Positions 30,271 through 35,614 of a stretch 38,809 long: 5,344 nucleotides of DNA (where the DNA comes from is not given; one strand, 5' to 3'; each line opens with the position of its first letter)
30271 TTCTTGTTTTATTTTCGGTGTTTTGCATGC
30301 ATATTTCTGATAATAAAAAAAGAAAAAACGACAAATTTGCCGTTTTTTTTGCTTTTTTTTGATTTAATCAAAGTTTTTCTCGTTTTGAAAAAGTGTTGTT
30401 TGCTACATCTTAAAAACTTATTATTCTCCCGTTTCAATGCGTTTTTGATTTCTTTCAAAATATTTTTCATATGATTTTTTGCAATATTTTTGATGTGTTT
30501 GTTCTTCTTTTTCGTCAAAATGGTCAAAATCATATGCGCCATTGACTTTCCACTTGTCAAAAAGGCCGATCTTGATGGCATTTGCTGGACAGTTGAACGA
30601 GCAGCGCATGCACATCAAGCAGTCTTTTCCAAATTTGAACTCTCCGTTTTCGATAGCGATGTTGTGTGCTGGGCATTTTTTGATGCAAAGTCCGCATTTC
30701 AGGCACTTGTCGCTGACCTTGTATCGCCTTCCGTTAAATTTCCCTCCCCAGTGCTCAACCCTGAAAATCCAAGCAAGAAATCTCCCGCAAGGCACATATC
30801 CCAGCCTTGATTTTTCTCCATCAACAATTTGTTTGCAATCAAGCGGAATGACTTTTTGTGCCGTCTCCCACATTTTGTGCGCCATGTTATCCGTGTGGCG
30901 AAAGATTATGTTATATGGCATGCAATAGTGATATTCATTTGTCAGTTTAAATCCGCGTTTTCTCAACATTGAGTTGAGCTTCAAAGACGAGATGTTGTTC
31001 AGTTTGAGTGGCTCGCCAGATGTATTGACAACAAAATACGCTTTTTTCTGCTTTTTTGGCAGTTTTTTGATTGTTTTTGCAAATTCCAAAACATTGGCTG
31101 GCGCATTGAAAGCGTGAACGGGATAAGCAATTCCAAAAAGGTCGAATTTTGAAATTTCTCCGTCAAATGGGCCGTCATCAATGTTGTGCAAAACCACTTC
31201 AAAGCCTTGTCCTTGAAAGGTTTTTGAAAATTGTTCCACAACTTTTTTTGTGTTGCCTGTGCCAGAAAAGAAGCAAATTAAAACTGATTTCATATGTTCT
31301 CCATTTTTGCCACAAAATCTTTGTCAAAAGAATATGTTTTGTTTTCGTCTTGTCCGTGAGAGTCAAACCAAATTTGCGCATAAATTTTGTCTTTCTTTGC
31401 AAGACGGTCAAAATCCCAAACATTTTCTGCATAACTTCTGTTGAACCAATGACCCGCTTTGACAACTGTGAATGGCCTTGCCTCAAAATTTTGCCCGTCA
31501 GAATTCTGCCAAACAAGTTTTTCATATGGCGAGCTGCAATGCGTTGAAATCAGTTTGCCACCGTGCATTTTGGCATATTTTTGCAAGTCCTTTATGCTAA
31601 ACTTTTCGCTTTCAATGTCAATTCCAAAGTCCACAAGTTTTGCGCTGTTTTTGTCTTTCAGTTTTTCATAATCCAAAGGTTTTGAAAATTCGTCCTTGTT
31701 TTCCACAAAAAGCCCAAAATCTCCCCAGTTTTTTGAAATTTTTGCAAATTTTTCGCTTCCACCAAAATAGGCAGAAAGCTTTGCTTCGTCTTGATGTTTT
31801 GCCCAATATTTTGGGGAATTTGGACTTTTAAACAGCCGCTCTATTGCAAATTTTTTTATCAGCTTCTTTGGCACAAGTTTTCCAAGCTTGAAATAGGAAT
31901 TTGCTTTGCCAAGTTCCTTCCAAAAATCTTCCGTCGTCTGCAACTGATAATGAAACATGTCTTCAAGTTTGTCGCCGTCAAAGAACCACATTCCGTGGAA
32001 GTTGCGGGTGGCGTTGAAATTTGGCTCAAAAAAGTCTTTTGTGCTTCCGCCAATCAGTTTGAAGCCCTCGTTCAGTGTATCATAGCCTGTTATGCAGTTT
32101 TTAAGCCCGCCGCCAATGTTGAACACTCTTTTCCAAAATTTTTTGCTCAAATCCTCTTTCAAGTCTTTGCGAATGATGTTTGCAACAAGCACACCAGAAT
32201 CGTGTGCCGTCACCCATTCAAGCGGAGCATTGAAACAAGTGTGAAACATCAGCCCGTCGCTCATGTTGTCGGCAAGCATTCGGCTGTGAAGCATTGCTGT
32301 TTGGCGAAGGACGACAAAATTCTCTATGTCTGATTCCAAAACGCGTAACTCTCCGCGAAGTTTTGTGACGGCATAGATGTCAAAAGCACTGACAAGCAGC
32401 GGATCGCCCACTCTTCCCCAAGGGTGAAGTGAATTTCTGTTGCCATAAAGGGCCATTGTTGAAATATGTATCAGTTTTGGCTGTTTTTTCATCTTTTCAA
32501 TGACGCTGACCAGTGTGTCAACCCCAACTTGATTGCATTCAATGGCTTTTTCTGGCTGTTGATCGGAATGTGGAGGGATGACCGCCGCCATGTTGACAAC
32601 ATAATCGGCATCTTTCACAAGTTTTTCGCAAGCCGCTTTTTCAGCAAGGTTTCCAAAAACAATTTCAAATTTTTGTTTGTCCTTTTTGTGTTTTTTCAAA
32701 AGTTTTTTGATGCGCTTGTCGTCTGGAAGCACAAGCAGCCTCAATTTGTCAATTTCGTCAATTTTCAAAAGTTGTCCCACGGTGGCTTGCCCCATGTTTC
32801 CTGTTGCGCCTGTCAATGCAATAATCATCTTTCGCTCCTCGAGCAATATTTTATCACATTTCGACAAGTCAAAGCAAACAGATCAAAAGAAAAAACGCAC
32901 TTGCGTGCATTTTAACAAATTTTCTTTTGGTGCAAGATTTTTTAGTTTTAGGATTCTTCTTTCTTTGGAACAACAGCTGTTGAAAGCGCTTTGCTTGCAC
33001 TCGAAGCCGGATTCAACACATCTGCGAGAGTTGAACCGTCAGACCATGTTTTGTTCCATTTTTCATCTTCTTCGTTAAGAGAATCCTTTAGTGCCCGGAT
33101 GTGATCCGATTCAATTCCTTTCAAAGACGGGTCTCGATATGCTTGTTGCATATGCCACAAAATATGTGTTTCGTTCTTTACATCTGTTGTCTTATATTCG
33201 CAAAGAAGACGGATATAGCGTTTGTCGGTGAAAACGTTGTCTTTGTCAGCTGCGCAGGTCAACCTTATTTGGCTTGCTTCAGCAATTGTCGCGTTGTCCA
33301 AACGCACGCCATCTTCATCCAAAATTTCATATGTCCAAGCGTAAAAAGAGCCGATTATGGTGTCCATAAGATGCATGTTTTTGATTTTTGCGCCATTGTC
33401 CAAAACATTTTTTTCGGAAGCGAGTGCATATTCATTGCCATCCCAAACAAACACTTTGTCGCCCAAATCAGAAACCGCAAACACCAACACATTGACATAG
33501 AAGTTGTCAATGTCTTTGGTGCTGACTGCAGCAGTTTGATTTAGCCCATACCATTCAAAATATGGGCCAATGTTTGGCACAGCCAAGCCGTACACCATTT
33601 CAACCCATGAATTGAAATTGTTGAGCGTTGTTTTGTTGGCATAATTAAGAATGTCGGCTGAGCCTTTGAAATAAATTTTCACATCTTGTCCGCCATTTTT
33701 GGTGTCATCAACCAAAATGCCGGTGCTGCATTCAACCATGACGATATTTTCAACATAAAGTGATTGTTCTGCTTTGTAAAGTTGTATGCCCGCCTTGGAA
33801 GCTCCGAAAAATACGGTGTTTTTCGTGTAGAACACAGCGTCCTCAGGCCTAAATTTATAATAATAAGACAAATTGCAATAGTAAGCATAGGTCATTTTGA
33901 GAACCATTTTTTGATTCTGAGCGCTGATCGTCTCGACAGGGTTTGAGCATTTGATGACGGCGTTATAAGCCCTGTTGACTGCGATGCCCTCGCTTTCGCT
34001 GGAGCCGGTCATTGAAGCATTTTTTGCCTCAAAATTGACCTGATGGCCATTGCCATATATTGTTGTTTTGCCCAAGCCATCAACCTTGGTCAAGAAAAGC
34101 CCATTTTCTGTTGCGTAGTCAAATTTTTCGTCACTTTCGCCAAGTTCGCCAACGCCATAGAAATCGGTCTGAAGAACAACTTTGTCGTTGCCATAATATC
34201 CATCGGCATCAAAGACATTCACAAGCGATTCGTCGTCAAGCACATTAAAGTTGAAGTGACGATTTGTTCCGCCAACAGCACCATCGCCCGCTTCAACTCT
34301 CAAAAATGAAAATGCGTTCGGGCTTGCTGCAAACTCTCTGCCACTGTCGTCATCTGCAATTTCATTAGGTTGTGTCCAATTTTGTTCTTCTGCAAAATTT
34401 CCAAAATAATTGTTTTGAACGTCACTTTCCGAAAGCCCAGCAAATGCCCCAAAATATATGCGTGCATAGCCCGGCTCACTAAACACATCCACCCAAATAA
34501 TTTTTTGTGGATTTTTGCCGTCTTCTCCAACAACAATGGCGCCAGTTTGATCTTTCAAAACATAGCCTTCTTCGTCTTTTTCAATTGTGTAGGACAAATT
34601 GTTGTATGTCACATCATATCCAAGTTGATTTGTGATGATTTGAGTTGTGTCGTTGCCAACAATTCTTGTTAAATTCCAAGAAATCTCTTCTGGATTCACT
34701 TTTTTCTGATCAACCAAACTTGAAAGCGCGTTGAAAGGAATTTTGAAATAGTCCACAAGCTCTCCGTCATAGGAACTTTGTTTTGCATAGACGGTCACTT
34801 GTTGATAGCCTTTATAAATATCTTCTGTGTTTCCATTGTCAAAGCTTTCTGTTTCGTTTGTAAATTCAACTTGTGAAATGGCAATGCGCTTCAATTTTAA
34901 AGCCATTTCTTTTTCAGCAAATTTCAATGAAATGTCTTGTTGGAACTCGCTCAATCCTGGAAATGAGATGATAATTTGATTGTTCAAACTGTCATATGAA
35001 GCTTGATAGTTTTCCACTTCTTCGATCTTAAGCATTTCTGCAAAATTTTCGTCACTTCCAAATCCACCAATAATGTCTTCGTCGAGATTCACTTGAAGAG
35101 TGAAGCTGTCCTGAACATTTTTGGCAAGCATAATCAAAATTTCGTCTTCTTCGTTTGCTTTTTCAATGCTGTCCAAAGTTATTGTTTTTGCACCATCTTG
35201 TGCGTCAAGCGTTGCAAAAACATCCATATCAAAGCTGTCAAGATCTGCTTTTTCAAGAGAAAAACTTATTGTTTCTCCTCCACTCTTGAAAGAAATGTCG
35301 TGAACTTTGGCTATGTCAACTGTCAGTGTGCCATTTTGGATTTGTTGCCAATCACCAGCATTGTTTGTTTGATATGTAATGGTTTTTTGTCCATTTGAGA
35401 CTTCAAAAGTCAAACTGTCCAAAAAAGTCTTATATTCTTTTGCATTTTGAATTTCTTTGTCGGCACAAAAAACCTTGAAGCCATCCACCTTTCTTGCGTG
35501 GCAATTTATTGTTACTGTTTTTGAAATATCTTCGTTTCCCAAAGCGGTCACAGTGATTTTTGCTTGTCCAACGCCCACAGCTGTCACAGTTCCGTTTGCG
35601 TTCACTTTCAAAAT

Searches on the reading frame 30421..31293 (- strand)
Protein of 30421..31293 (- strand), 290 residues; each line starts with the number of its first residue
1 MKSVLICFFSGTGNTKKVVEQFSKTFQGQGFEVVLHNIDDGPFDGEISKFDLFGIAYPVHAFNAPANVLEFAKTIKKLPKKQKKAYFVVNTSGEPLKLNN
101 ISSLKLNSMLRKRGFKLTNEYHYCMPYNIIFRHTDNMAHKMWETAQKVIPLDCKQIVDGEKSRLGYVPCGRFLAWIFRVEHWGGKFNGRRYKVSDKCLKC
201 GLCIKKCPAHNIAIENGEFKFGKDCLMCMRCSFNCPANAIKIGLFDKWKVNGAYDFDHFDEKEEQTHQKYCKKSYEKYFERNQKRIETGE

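Call 7: search_protein_families(library=pfam, proteins=[window:30421-31293:-])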
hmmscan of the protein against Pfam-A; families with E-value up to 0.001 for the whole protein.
window:30421-31293:- (290 aa): 10 families
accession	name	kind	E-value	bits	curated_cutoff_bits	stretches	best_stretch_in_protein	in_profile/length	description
PF00037.32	Fer4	-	1.9e-07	31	21.1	1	193-210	4-21/24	4Fe-4S binding domain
PF12724.12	Flavodoxin_5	-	2.2e-07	31.7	27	1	5-92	1-86/145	Flavodoxin domain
PF13484.11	Fer4_16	-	5.9e-07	30.6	30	0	225-272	2-48/66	4Fe-4S double cluster binding domain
PF13187.11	Fer4_9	-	3e-06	27.6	27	1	196-240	1-52/52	4Fe-4S dicluster domain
PF13237.11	Fer4_10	-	4.2e-06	27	25.5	1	192-236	4-53/53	4Fe-4S dicluster domain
PF12837.12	Fer4_6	-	5.6e-06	26.5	25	0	195-211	7-23/24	4Fe-4S binding domain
PF12838.12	Fer4_7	-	2.1e-05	25.3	27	0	196-239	1-52/52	4Fe-4S dicluster domain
PF14697.11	Fer4_21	-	0.00031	21.3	35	1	195-241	6-58/59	4Fe-4S dicluster domain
PF12797.12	Fer4_2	-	0.00037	20.7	24.5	0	191-209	4-22/22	4Fe-4S binding domain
PF00258.30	Flavodoxin_1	-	0.00065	20.3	25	0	6-54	1-52/143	Flavodoxin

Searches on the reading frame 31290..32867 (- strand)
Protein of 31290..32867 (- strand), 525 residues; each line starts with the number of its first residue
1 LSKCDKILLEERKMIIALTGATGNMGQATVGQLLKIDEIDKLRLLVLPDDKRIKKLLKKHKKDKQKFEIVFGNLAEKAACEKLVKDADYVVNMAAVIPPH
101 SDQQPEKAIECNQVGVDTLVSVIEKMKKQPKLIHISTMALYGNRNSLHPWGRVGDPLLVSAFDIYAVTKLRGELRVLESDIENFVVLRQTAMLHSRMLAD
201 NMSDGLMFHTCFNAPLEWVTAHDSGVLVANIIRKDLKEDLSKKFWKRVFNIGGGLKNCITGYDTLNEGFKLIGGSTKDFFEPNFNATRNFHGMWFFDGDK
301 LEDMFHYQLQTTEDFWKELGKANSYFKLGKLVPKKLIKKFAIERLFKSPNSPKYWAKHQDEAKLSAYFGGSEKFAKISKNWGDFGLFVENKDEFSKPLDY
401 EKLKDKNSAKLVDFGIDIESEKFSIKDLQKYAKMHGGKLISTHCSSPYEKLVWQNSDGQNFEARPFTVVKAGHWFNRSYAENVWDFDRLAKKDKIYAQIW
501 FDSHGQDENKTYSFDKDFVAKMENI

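Call 7: search_protein_families(library=pfam, proteins=[window:31290-32867:-])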
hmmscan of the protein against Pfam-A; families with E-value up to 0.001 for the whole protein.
window:31290-32867:- (525 aa): 8 families
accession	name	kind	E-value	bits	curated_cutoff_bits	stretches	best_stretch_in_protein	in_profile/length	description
PF01370.27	Epimerase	-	7.9e-15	55.3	20.9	1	16-177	1-154/240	NAD dependent epimerase/dehydratase family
PF16363.11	GDP_Man_Dehyd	-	1.7e-12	47.9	27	1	19-145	3-137/332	GDP-mannose 4,6 dehydratase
PF07993.18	NAD_binding_4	-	5.2e-11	42.6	20.1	1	18-145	1-145/258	Male sterility protein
PF01073.25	3Beta_HSD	-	1.6e-09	37.6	22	1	18-179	2-160/280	3-beta hydroxysteroid dehydrogenase/isomerase family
PF02719.21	Polysacc_synt_2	-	5.1e-08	32.9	20.2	1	17-137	2-128/293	Polysaccharide biosynthesis protein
PF04321.23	RmlD_sub_bind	-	1.1e-06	28.3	27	1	16-193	3-152/287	RmlD substrate binding domain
PF13460.12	NAD_binding_10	-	1.1e-05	25.8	27.2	1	20-151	1-113/184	NAD(P)H-binding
PF00106.31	adh_short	-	9.2e-05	22.4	26.6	1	15-136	2-135/195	short chain dehydrogenase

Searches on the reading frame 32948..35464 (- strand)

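Call 64: search_protein_families(library=pfam, proteins=[window:32948-35464:-], max_evalue=1)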
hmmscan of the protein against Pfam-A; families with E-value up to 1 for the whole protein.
window:32948-35464:- (838 aa): 2 families
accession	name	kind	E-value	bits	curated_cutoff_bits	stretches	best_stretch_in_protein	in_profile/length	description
PF07319.16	DnaI_N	-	0.17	13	24.1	0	145-225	9-84/94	Primosomal protein DnaI N-terminus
PF20585.4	Pectate_lyase_5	-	0.29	11.7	24.3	1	455-521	38-106/126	Putative pectate lyase-like adhesive domain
